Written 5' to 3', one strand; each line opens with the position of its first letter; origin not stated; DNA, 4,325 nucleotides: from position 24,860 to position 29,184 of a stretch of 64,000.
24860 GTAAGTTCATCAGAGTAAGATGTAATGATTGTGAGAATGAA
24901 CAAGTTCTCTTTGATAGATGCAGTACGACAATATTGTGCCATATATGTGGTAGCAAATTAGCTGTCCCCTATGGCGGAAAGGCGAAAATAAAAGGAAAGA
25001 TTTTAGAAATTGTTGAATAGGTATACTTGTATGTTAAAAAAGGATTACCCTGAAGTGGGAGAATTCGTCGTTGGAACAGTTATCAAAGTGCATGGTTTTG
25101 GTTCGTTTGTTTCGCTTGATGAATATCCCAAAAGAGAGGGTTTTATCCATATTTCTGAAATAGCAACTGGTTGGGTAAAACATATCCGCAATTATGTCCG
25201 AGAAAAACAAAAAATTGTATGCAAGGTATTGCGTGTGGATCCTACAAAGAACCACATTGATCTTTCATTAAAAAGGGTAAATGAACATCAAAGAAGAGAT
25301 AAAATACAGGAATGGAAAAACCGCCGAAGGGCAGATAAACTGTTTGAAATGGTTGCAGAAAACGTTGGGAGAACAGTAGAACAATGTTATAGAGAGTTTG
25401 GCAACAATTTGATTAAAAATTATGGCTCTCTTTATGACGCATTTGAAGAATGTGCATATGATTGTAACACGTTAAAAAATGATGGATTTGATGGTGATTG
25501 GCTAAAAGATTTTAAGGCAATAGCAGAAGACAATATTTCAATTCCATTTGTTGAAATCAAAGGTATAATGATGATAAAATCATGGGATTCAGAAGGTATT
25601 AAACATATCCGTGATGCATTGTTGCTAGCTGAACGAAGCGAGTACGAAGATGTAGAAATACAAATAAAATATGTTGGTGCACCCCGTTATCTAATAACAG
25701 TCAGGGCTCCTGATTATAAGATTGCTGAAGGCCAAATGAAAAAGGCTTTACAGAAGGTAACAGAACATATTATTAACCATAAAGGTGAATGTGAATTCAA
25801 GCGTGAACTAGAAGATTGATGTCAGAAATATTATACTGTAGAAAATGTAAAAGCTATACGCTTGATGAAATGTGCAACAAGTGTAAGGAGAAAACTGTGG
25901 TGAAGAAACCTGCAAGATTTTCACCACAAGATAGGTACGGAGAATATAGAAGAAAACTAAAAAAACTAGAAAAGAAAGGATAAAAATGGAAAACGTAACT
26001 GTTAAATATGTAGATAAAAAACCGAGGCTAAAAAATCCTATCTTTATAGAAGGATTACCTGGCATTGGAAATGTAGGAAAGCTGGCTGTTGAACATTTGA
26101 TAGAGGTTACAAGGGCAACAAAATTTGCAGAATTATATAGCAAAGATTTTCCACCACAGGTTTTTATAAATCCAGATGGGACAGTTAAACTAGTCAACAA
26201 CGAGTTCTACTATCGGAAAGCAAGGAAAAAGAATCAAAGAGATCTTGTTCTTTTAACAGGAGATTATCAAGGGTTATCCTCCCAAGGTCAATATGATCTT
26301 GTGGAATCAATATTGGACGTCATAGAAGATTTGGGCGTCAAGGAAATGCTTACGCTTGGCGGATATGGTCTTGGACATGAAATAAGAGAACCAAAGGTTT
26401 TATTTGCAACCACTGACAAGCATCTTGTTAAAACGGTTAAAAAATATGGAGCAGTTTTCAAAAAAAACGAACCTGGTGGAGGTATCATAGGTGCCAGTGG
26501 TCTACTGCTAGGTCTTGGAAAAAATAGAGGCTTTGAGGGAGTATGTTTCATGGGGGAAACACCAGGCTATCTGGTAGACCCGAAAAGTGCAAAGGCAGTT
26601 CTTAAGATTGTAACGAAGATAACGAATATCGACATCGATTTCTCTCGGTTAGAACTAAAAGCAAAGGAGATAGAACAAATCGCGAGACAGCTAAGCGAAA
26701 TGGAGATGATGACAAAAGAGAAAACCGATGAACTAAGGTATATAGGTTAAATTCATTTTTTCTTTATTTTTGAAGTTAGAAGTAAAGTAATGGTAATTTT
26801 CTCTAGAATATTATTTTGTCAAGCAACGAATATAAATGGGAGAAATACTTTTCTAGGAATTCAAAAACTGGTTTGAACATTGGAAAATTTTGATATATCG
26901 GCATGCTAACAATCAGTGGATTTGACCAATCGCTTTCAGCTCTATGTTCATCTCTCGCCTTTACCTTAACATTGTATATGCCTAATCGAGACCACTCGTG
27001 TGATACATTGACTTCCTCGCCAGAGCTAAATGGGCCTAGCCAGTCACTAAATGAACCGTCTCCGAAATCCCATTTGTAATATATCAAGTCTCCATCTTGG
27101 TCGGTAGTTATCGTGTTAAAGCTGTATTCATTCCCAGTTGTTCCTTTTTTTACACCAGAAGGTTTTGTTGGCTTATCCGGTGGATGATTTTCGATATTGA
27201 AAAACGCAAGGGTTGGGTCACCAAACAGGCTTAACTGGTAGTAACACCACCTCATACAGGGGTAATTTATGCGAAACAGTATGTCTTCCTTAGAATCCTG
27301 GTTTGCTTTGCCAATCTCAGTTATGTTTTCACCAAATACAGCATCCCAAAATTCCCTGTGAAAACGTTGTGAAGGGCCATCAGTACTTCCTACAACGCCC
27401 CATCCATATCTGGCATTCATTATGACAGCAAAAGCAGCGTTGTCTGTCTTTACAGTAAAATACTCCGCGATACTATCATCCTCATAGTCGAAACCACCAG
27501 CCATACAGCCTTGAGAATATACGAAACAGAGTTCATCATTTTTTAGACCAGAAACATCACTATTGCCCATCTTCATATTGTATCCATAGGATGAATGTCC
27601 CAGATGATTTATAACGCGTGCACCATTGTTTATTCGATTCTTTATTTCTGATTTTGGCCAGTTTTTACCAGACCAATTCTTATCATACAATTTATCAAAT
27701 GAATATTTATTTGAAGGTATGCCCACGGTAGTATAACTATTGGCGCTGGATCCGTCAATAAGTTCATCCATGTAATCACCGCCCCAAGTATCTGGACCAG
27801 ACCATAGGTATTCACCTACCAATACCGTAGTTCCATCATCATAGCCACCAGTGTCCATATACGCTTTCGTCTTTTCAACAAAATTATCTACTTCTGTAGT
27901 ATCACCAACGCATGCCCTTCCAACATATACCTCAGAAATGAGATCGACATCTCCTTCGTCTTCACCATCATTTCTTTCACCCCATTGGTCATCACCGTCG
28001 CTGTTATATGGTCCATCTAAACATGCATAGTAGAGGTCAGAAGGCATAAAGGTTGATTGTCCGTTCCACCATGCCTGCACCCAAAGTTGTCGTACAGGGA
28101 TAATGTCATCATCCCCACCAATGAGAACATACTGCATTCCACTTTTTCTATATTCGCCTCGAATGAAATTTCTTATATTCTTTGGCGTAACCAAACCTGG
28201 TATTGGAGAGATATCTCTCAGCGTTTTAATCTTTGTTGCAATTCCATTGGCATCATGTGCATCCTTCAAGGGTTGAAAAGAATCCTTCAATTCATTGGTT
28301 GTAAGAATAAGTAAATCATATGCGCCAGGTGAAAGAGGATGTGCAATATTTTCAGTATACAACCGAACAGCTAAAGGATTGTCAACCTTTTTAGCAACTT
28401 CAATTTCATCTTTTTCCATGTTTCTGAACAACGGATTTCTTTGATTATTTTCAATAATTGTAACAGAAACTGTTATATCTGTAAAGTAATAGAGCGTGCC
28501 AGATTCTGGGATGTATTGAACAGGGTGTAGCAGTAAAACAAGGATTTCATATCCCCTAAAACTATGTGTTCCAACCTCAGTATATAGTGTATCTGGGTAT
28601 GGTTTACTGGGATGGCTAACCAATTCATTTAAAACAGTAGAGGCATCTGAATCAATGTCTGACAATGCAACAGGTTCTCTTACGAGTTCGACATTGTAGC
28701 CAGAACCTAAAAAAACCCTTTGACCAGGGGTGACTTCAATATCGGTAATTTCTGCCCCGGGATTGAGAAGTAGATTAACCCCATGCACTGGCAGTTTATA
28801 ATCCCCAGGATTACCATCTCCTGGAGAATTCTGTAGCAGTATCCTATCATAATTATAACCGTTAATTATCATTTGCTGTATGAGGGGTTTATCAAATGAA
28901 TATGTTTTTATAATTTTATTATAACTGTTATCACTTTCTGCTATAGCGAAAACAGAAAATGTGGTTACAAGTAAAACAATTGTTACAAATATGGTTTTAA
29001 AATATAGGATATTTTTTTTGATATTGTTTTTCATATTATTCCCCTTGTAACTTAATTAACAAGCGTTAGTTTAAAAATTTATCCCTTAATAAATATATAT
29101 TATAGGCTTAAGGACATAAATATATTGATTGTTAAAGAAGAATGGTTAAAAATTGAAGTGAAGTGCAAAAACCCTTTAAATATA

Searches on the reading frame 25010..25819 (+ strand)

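Call 37: search_protein_families(library=pfam, proteins=[window:25010-25819:+], max_evalue=0.001)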
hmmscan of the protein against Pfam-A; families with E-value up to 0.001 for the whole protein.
window:25010-25819:+ (269 aa): 3 families
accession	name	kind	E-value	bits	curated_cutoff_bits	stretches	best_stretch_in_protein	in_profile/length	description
PF07541.17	EIF_2_alpha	-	2.8e-28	98.6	22.8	1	126-236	1-114/114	Eukaryotic translation initiation factor 2 alpha subunit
PF00575.29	S1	-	8.1e-13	49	22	1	13-88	1-74/74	S1 RNA binding domain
PF23459.1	S1_RRP5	-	0.00062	20.7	27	0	17-87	4-72/72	RRP5 S1 domain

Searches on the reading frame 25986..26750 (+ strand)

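Call 37: search_protein_families(library=pfam, proteins=[window:25986-26750:+], max_evalue=0.001)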
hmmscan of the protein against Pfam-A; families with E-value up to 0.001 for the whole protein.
window:25986-26750:+ (254 aa): 1 family
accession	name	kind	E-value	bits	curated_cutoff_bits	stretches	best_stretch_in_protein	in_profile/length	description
PF09754.15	PAC2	-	7.2e-57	193.1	25.8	1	20-236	1-214/215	PAC2 family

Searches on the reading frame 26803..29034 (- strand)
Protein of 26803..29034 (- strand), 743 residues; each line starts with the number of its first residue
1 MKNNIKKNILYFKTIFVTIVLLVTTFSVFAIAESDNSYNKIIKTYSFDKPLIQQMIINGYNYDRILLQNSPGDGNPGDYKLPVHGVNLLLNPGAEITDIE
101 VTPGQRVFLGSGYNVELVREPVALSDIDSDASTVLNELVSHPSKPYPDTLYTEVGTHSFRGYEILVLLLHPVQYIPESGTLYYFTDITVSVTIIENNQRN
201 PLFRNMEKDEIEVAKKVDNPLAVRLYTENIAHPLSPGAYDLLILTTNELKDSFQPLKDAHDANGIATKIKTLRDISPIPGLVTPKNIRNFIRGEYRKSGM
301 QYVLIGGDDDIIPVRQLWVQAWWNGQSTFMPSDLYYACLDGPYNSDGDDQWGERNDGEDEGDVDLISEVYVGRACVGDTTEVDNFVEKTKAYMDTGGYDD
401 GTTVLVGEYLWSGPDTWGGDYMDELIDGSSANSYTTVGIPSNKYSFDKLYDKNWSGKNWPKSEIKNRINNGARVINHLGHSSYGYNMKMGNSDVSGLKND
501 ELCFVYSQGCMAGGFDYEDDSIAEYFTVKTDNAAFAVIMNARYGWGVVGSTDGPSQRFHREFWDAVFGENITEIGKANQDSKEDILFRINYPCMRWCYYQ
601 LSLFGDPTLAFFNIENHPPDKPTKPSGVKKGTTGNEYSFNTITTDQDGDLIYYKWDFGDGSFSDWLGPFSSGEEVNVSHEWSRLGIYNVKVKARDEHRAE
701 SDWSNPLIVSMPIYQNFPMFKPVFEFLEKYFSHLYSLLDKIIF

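Call 37: search_protein_families(library=pfam, proteins=[window:26803-29034:-], max_evalue=0.001)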
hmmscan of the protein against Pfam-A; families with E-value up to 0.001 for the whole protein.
window:26803-29034:- (743 aa): 4 families
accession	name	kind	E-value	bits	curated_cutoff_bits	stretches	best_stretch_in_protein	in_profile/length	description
PF01364.23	Peptidase_C25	-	2.6e-54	185.3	23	1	242-609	2-372/374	Peptidase family C25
PF18911.6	PKD_4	-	4.2e-10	40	27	1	627-699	10-74/85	PKD domain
PF00801.26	PKD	-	1.3e-08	35.2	23.5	1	633-700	13-72/80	PKD domain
PF08126.16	Propeptide_C25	-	2.1e-05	24.2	22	1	114-196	91-175/205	Propeptide_C25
